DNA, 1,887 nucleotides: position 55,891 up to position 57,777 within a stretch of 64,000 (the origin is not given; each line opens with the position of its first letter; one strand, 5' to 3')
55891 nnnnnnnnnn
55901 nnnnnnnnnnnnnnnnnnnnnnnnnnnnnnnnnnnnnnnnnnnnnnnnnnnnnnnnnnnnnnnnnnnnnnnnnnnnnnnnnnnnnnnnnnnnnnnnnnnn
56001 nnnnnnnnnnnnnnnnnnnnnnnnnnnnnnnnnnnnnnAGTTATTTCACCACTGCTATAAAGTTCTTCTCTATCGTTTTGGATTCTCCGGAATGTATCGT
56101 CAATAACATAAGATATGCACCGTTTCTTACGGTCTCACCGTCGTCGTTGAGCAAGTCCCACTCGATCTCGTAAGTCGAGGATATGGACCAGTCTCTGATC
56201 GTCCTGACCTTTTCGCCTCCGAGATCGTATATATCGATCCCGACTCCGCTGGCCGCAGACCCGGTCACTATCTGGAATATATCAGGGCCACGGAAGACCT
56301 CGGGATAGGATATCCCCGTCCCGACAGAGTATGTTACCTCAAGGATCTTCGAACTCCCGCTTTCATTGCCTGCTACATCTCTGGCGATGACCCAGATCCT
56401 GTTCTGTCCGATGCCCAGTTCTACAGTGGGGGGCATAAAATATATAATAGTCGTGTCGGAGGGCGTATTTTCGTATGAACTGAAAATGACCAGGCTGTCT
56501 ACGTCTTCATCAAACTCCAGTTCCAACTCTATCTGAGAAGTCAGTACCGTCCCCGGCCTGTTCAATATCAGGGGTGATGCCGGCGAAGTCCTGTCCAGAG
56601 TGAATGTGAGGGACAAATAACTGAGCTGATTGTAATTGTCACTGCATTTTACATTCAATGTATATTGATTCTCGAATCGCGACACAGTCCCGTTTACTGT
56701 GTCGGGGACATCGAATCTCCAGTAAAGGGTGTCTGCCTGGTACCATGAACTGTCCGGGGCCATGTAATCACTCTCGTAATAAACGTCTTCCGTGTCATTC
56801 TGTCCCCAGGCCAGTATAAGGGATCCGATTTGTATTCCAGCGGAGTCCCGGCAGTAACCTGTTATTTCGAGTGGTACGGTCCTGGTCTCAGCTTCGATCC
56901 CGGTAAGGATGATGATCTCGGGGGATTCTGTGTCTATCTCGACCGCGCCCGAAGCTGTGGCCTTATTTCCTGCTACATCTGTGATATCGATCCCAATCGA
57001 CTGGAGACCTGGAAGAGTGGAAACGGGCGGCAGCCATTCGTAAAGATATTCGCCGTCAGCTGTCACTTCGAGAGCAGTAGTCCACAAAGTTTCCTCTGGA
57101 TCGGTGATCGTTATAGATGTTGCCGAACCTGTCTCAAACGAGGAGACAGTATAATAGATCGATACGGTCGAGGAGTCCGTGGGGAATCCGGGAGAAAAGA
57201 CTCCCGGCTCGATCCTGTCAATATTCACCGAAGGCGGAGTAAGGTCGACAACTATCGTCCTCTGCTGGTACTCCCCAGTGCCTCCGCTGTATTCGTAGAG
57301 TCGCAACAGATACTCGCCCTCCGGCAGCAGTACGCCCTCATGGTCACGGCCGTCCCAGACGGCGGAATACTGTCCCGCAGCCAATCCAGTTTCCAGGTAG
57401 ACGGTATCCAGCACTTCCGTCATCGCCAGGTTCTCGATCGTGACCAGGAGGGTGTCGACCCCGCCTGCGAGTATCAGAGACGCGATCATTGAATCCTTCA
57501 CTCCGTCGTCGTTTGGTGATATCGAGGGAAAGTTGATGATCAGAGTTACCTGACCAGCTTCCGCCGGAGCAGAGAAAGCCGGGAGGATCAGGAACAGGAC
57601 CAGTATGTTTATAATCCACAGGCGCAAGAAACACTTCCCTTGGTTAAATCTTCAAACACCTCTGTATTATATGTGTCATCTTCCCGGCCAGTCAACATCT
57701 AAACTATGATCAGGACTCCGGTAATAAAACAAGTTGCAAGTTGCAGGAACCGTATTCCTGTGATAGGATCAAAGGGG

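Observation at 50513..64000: Three paralogous-architecture polytopic membrane proteins with TPR tails flanking Wzz-like and O-antigen-ligase-like genes: a candidate GT-C-type glycosylation system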

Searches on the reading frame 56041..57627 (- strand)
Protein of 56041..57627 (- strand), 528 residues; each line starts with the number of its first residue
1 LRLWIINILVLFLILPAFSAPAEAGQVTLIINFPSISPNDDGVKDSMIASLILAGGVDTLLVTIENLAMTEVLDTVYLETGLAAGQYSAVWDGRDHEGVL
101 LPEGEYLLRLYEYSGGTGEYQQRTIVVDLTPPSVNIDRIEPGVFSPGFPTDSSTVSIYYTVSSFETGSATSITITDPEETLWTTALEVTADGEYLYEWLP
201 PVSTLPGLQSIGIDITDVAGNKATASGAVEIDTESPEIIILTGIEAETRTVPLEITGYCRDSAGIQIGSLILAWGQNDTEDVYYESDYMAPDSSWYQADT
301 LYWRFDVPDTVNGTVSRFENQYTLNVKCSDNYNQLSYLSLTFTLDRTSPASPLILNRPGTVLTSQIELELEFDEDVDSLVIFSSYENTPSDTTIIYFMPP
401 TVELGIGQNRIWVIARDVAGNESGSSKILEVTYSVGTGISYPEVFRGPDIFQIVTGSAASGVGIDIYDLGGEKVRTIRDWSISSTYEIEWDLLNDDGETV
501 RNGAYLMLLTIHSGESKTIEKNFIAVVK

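Call 4: search_protein_families(library=pfam, proteins=[window:56041-57627:-], max_evalue=0.01)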
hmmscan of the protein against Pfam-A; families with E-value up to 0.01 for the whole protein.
window:56041-57627:- (528 aa): 4 families
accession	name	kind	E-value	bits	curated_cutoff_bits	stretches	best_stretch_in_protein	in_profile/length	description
PF13860.13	FlgD_ig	-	7.1e-16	58.4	27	2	49-115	12-78/79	FlgD Ig-like domain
PF19077.6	Big_13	-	7.6e-06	26.8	27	0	165-233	36-102/102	Bacterial Ig-like domain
PF13585.12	CHU_C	-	9.7e-06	26.1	27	0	449-525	16-85/86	CHU_C Type IX secretion signal domain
PF09136.16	Glucodextran_B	-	0.0052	17.1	27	0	401-426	51-76/83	Glucodextranase, domain B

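Call 5: search_protein_families(library=ncbifam, proteins=[window:56041-57627:-], max_evalue=0.01)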
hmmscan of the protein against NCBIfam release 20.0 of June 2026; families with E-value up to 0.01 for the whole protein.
window:56041-57627:- (528 aa): 9 families
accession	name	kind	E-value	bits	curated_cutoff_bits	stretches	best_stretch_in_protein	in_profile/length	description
NF005176.1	PRK06655.1-1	equivalog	1.5e-10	41.3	230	2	449-521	86-160/197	flagellar hook assembly protein FlgD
NF033707.1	T9SS_sortase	equivalog_domain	3.4e-09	34.9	420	1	370-519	926-1085/1095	type IX secretion system sortase PorU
NF009452.0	PRK12812.1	equivalog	2.5e-07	30.2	258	0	457-519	149-214/289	flagellar basal body rod modification protein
NF009276.0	PRK12633.1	equivalog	2.6e-06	27.4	383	1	434-521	104-191/234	flagellar basal body rod modification protein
NF053608.1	Lsa66_OmpA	equivalog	2.6e-05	22.8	700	0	485-517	312-344/581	fibronectin-binding adhesin Lsa66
NF009453.0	PRK12813.1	equivalog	3e-05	23.7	264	0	80-116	141-177/223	flagellar basal body rod modification protein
NF032891.0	tail_200_repeat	domain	0.00029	20.4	350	0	80-193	43-153/195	tandem large repeat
NF009277.0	PRK12634.1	equivalog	0.0051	16.9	333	0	72-108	135-170/221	flagellar basal body rod modification protein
NF045522.1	MXAN_2561_fam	equivalog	0.0051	16.3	150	0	323-432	143-257/304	MXAN_2561 family MXYO-CTERM-anchored protein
